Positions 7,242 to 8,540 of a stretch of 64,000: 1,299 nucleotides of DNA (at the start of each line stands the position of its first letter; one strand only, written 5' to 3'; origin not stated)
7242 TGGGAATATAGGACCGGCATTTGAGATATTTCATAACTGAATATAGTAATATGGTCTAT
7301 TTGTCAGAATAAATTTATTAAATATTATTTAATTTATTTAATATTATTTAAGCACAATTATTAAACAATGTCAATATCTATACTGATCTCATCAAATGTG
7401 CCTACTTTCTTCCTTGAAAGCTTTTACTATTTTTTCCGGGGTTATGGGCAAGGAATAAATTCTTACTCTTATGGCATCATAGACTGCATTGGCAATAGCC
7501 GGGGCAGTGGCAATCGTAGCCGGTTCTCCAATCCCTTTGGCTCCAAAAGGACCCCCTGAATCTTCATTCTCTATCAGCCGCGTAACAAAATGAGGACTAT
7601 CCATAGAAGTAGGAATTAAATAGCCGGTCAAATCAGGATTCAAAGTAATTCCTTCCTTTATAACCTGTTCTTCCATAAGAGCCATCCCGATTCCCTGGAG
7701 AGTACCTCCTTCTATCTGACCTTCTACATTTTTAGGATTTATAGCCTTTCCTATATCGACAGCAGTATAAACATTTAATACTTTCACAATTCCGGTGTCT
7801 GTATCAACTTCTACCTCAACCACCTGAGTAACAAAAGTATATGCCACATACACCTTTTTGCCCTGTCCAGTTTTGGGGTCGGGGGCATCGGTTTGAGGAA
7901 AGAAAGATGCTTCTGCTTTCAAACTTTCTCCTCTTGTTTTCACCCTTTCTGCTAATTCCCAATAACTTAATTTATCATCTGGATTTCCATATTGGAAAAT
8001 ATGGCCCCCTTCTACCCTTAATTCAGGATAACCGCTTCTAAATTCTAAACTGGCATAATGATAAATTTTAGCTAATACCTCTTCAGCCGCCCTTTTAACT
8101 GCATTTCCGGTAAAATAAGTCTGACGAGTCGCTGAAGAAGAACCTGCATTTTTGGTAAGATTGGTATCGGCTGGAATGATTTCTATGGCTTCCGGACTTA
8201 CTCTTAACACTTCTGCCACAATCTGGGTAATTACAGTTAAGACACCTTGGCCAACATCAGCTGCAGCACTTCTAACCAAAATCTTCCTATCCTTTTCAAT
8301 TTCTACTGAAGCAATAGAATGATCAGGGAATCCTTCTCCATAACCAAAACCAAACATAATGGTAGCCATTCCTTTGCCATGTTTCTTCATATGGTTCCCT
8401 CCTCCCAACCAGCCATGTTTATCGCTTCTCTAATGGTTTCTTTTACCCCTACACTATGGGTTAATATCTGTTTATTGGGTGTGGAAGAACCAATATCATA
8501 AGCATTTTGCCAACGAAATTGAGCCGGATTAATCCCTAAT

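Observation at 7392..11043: Four-chain Mo-hydroxylase with a naturally split molybdopterin subunit (F-S-L-M), candidate purine hydroxylase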

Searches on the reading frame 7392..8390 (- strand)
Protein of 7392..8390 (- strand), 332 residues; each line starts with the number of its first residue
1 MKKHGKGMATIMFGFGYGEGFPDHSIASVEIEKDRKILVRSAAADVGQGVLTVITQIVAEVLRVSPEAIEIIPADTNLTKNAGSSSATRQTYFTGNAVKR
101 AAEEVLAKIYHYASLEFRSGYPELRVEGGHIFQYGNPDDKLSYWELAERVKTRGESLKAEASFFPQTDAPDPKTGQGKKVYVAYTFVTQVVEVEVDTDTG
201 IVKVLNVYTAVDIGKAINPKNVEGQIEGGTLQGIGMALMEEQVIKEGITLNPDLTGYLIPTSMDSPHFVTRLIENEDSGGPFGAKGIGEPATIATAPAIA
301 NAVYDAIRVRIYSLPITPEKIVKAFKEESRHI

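Call 5: search_protein_families(library=ncbifam, proteins=[window:7392-8390:-], max_evalue=0.00001)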
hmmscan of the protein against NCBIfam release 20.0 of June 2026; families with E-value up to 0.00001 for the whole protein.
window:7392-8390:- (332 aa): 13 families
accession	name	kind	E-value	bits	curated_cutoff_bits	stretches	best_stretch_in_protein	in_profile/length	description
TIGR03194.1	4hydrxCoA_A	equivalog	3.2e-64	217.6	994.55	1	23-324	443-745/746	4-hydroxybenzoyl-CoA reductase subunit alpha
TIGR03196.1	pucD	equivalog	2.1e-62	211.6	783.65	1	3-323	435-756/763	xanthine dehydrogenase subunit D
NF043082.1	XdhA_XDHase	equivalog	1.2e-60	205.5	780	1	2-328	437-755/758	xanthine dehydrogenase subunit XdhA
NF007426.0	PRK09970.1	equivalog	3e-54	184.3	916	1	25-328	463-758/761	xanthine dehydrogenase molybdenum-binding subunit XdhA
NF041018.1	glyceraldDH_alpha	equivalog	1.7e-52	178.8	790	1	20-322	454-741/741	glyceraldehyde dehydrogenase subunit alpha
TIGR03311.1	Se_dep_XDH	equivalog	1.6e-47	162.1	830.45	2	180-306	711-831/848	selenium-dependent xanthine dehydrogenase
NF045668.1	pterin_aldehy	equivalog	7.1e-45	153.4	1100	1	2-325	610-904/905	molybdopterin-dependent aldehyde oxidoreductase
TIGR03313.1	Se_sel_red_Mo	hypoth_equivalog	7.1e-40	136.5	1101.9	1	4-325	642-949/951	molybdopterin-dependent oxidoreductase Mo/Fe-S-binding subunit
NF041671.1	peri_hyde_PaoC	equivalog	1.8e-35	122.5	1180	1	16-326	441-732/735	aldehyde oxidoreductase molybdenum-binding subunit PaoC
NF040766.1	CODH_aero_grp5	exception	3.4e-35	121.4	950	1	4-321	452-781/785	aerobic carbon-monoxide dehydrogenase large subunit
TIGR02416.1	CO_dehy_Mo_lg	equivalog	5.9e-33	114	991.15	1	28-321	479-767/770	aerobic carbon-monoxide dehydrogenase large subunit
TIGR02965.1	xanthine_xdhB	equivalog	1.8e-30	105.8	849.5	1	3-325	426-754/758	xanthine dehydrogenase molybdopterin binding subunit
TIGR02969.1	mam_aldehyde_ox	subfamily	3.8e-17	61.1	1912.3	1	172-323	1143-1305/1330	aldehyde oxidase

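Call 8: search_solved_structures(query=window:7392-8390:-, max_evalue=1e-20, show_alignments=2)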
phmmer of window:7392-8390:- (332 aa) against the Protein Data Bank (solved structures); distinct sequences matched with E-value up to 1e-20: 11.
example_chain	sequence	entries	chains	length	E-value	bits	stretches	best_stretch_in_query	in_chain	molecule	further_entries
3hrd_B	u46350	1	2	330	1.2e-62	215.3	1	1-328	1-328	Nicotinate dehydrogenase medium molybdopterin subunit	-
1rm6_A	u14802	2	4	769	1.4e-46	162.6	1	23-324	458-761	4-hydroxybenzoyl-CoA reductase alpha subunit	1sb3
7dqx_A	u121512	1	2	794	2.2e-40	142.2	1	5-322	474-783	6-hydroxypseudooxynicotine dehydrogenase complex subunit gamma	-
8uem_A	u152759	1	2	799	1.8e-36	129.4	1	30-326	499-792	Carbon monoxide dehydrogenase (Large chain), CoxL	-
5y6q_C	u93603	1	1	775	4.4e-30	108.4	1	27-322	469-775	Aldehyde oxidase large subunit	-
1sij_A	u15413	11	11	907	1.2e-28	103.7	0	171-326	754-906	Aldehyde oxidoreductase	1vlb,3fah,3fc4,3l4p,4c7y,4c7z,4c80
1t3q_B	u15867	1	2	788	2.4e-28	102.7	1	18-328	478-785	quinoline 2-oxidoreductase large subunit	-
1dgj_A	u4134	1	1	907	7.4e-28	101.1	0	151-325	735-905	ALDEHYDE OXIDOREDUCTASE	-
5g5h_C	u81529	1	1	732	2.8e-26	95.9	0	174-323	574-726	Aldehyde oxidoreductase molybdenum-binding subunit PaoC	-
5g5g_C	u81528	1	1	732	2.8e-26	95.9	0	174-323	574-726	PUTATIVE XANTHINE DEHYDROGENASE YAGS FAD-BINDING SUBUNIT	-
4zoh_A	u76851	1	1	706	1.3e-25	93.6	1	21-322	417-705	Putative oxidoreductase molybdopterin-binding subunit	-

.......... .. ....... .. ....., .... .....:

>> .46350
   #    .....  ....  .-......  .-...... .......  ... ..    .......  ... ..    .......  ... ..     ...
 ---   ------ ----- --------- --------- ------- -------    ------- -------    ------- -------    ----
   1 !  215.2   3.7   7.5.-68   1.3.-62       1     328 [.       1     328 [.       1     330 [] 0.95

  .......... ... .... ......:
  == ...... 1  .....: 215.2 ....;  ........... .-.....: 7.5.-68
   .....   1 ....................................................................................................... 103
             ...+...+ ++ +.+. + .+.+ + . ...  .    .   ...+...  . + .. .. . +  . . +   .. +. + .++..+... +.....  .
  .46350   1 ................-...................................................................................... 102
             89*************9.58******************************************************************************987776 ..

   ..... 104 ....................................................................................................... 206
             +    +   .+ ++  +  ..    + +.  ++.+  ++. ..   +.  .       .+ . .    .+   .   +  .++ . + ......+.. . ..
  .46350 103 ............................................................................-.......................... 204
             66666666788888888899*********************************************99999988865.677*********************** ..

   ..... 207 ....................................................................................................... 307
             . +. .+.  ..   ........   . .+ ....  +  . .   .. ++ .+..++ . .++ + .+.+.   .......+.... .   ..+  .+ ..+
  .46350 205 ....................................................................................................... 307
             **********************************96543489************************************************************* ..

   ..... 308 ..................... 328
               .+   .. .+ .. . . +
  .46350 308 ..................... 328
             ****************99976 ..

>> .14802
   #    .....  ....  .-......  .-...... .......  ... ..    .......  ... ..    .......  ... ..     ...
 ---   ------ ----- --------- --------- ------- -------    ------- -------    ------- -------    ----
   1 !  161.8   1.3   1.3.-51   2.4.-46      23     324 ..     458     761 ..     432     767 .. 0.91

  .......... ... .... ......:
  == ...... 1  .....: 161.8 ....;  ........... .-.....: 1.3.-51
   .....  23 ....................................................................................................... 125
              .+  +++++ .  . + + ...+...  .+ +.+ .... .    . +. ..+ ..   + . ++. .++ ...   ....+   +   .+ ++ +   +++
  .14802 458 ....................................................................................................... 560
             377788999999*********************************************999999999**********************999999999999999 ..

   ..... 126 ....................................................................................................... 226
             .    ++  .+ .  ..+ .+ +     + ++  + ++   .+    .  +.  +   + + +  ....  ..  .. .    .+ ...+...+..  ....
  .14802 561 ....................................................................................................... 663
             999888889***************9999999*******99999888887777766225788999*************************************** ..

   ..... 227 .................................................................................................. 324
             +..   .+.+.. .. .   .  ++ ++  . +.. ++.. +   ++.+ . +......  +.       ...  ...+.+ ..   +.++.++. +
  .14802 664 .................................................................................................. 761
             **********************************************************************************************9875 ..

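Call 13: find_homologous_proteins(query=window:7392-8390:-, max_evalue=1e-20)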
Query window:7392-8390:- (332 aa): 4378 proteins with E <= 1e-20 among 7301 candidates; the best 120 are listed.
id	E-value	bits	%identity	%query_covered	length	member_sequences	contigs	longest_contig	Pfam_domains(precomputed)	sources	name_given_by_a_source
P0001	1.8e-214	729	100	100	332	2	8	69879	PF20256.4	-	-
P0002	1.4e-188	644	88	98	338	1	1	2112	PF20256.4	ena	-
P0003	1.0e-181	621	84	99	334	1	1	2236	PF20256.4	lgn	-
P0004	4.8e-179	613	83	99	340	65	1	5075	PF20256.4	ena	-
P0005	6.7e-176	602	83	99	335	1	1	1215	PF20256.4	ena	-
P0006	1.1e-175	601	82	99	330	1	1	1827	PF20256.4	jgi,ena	-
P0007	3.1e-175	600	80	99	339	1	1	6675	PF20256.4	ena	-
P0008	4.8e-174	596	80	100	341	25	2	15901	PF20256.4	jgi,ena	-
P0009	2.1e-173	594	81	99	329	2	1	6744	PF20256.4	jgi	jgi:CO/xanthine dehydrogenase Mo-binding subunit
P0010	2.4e-173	594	81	97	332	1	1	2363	PF20256.4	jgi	jgi:CO/xanthine dehydrogenase Mo-binding subunit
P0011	2.5e-173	594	81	99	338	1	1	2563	PF20256.4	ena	-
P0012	2.8e-173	594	80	97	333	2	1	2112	PF20256.4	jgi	-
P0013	3.4e-173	593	81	99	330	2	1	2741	PF20256.4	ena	-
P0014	4.8e-173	593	80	99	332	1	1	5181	PF20256.4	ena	-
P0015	5.9e-173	593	80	99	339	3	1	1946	PF20256.4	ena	-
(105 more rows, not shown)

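Call 14: search_protein_families(library=pfam, proteins=[window:7392-8390:-], max_evalue=0.01)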
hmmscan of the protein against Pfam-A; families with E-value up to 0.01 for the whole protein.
window:7392-8390:- (332 aa): 1 family
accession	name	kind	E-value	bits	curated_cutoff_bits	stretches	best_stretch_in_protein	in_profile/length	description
PF20256.3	MoCoBD_2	-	2.1e-69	234.6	27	1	2-266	23-283/283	Molybdopterin cofactor-binding domain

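Call 31: find_encoding_contigs(protein=window:7392-8390:-, flank=10000, max_places=4)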
Protein window:7392-8390:- (332 aa): 10 contigs read that carry it; 4 places shown.
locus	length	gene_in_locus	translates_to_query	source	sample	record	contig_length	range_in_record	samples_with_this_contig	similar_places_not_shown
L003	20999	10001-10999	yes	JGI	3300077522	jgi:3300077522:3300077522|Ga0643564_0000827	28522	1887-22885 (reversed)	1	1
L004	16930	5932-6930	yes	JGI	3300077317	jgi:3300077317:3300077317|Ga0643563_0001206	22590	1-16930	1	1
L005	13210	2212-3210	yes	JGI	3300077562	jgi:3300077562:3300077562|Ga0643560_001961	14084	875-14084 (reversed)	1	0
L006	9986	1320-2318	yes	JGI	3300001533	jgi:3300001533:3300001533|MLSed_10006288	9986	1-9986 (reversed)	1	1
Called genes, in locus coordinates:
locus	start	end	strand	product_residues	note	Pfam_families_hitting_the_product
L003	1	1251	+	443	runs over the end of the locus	PF01979:Amidohydro_1, PF07969:Amidohydro_3 (weak)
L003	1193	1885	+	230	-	PF01128:IspD, PF02348:CTP_transf_3 (weak), PF12804:NTP_transf_3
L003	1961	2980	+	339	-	PF00994:MoCF_biosynth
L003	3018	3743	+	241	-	PF04016:DUF364 (weak)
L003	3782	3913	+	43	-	-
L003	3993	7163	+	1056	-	PF14691:Fer4_20, PF00890:FAD_binding_2 (weak), PF01266:DAO, PF01494:FAD_binding_3 (weak), PF01946:Thi4, PF07992:Pyr_redox_2, PF13450:NAD_binding_8, PF13738:Pyr_redox_3, +2 more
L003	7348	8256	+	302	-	PF00941:FAD_binding_5, PF03450:CO_deh_flav_C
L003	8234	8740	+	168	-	PF00111:Fer2, PF01799:Fer2_2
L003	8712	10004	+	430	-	PF01315:Ald_Xan_dh_C, PF02738:MoCoBD_1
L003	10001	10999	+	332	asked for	PF20256:MoCoBD_2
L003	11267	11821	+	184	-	PF01381:HTH_3, PF07883:Cupin_2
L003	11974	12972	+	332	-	PF02608:Bmp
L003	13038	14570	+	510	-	PF00005:ABC_tran, PF13304:AAA_21 (faint), PF00005:ABC_tran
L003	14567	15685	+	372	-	PF02653:BPD_transp_2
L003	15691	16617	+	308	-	PF02653:BPD_transp_2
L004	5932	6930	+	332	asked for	PF20256:MoCoBD_2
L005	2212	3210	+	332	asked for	PF20256:MoCoBD_2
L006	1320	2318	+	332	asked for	PF20256:MoCoBD_2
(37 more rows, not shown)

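Call 32: search_protein_representatives(protein=window:7392-8390:-)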
Query: 332 residues. Proteins with E-value up to 0.001 (for the whole library): 23164; up to 1e-10: 10126; up to 1e-30: 1816. The best 150 are listed.
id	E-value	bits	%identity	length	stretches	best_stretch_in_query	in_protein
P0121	4.6e-160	548.5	73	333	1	1-330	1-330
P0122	2.0e-111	388.8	56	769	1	4-326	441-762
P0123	7.8e-105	367.1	65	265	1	1-263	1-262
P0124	5.4e-78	278.9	45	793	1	3-329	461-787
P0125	3.7e-73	263.1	44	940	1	2-324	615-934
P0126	1.3e-72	261.3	44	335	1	1-327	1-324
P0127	1.1e-71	258.2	44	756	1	2-329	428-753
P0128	2.3e-69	250.6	42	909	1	4-324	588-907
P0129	2.7e-69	250.4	43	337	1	1-329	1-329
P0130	4.9e-69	249.5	41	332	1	1-325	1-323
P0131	6.9e-69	249.0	42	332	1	1-330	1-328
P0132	9.3e-68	245.3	41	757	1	2-324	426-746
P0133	9.8e-68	245.3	44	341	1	2-326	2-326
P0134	9.9e-67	242.0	40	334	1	1-328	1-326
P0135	1.2e-66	241.6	44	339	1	1-330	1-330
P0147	6.2e-62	226.2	40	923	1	4-324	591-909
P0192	1.2e-57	212.1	42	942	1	6-325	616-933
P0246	1.0e-54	202.5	40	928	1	3-327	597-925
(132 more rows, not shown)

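Call 39: search_protein_families(library=ncbifam, proteins=[P0122, P0124, P0125, P0128, P0147, P0246, P0192, P0127], max_evalue=1e-150)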
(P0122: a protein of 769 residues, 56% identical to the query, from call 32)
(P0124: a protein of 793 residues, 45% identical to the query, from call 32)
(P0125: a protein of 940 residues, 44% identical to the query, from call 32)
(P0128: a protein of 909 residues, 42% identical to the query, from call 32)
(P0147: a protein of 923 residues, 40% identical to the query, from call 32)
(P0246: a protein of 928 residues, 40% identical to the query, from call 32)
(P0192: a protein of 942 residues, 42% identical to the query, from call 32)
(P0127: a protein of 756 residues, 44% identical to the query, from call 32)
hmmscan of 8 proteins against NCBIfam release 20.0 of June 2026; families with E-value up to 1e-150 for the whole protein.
P0122 (769 aa): 4 families
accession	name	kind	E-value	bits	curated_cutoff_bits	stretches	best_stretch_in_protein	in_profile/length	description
TIGR03196.1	pucD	equivalog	6.9e-163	543.9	783.65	1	6-758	3-755/763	xanthine dehydrogenase subunit D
TIGR03194.1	4hydrxCoA_A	equivalog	2.7e-158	528.7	994.55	1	11-761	2-746/746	4-hydroxybenzoyl-CoA reductase subunit alpha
NF043082.1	XdhA_XDHase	equivalog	4.3e-157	524.4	780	1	6-763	1-754/758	xanthine dehydrogenase subunit XdhA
TIGR03311.1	Se_dep_XDH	equivalog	3.8e-155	518.2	830.45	0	5-554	161-686/848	selenium-dependent xanthine dehydrogenase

P0124 (793 aa): 1 family
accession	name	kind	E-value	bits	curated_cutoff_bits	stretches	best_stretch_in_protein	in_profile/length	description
TIGR03196.1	pucD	equivalog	5.8e-168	560.6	783.65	1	23-779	3-754/763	xanthine dehydrogenase subunit D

P0125 (940 aa): 6 families
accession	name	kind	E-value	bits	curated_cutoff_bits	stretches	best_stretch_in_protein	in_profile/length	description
TIGR03311.1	Se_dep_XDH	equivalog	1.7e-210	701.3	830.45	1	10-722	2-678/848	selenium-dependent xanthine dehydrogenase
NF045668.1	pterin_aldehy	equivalog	2.8e-194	647.8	1100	1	10-935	4-904/905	molybdopterin-dependent aldehyde oxidoreductase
TIGR03196.1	pucD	equivalog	8.1e-163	543.6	783.65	1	178-927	4-750/763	xanthine dehydrogenase subunit D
TIGR03194.1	4hydrxCoA_A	equivalog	3e-161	538.4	994.55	1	181-934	1-745/746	4-hydroxybenzoyl-CoA reductase subunit alpha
NF043082.1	XdhA_XDHase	equivalog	4.1e-159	531.1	780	1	177-931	1-748/758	xanthine dehydrogenase subunit XdhA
NF007426.0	PRK09970.1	equivalog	8.3e-152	506.9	916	1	174-930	3-750/761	xanthine dehydrogenase molybdenum-binding subunit XdhA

P0128 (909 aa): 4 families
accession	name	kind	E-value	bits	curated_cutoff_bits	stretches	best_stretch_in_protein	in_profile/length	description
TIGR03311.1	Se_dep_XDH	equivalog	7.8e-213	709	830.45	1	11-696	3-681/848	selenium-dependent xanthine dehydrogenase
NF045668.1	pterin_aldehy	equivalog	9.6e-175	583.2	1100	0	9-689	3-714/905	molybdopterin-dependent aldehyde oxidoreductase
TIGR03196.1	pucD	equivalog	1.2e-166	556.3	783.65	1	174-904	8-754/763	xanthine dehydrogenase subunit D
NF043082.1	XdhA_XDHase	equivalog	6e-155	517.3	780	1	169-907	1-751/758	xanthine dehydrogenase subunit XdhA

P0147 (923 aa): 4 families
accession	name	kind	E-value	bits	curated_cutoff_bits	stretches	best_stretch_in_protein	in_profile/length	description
TIGR03311.1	Se_dep_XDH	equivalog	6.3e-199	663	830.45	1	11-697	4-679/848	selenium-dependent xanthine dehydrogenase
NF045668.1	pterin_aldehy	equivalog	4.5e-181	604.1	1100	0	10-695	5-717/905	molybdopterin-dependent aldehyde oxidoreductase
TIGR03196.1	pucD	equivalog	5.7e-169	564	783.65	1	173-906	9-754/763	xanthine dehydrogenase subunit D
NF043082.1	XdhA_XDHase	equivalog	2.5e-157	525.2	780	1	167-910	1-752/758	xanthine dehydrogenase subunit XdhA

P0246 (928 aa): 4 families
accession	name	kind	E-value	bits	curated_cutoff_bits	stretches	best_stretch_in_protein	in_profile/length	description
TIGR03311.1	Se_dep_XDH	equivalog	3.4e-200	667.2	830.45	1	3-710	2-685/848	selenium-dependent xanthine dehydrogenase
NF045668.1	pterin_aldehy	equivalog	3.2e-172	574.8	1100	0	6-701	7-716/905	molybdopterin-dependent aldehyde oxidoreductase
TIGR03196.1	pucD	equivalog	1.2e-171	572.9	783.65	1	178-919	7-754/763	xanthine dehydrogenase subunit D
TIGR03194.1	4hydrxCoA_A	equivalog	1.5e-153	513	994.55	1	181-923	4-746/746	4-hydroxybenzoyl-CoA reductase subunit alpha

P0192 (942 aa): 6 families
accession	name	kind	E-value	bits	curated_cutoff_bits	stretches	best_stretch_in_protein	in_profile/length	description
TIGR03311.1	Se_dep_XDH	equivalog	1.7e-215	717.8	830.45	1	9-721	3-681/848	selenium-dependent xanthine dehydrogenase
NF045668.1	pterin_aldehy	equivalog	1.9e-178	595.4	1100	0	8-720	4-720/905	molybdopterin-dependent aldehyde oxidoreductase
TIGR03196.1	pucD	equivalog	8.9e-177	589.8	783.65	1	171-930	3-755/763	xanthine dehydrogenase subunit D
NF043082.1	XdhA_XDHase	equivalog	3.9e-161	537.8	780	1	171-933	1-752/758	xanthine dehydrogenase subunit XdhA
NF007426.0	PRK09970.1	equivalog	5.9e-158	527.2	916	1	170-934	5-756/761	xanthine dehydrogenase molybdenum-binding subunit XdhA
TIGR03194.1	4hydrxCoA_A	equivalog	1.3e-155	519.8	994.55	1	179-933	5-746/746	4-hydroxybenzoyl-CoA reductase subunit alpha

P0127 (756 aa): 5 families
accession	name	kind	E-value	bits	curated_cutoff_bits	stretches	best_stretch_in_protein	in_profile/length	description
TIGR03196.1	pucD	equivalog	5.3e-175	583.9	783.65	1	8-745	3-754/763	xanthine dehydrogenase subunit D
NF043082.1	XdhA_XDHase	equivalog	4.9e-166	554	780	1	8-753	1-756/758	xanthine dehydrogenase subunit XdhA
NF007426.0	PRK09970.1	equivalog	7.4e-160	533.5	916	1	6-751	4-757/761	xanthine dehydrogenase molybdenum-binding subunit XdhA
TIGR03311.1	Se_dep_XDH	equivalog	8.6e-159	530.2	830.45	0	7-535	161-679/848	selenium-dependent xanthine dehydrogenase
TIGR03194.1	4hydrxCoA_A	equivalog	7e-155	517.4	994.55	1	16-749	5-746/746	4-hydroxybenzoyl-CoA reductase subunit alpha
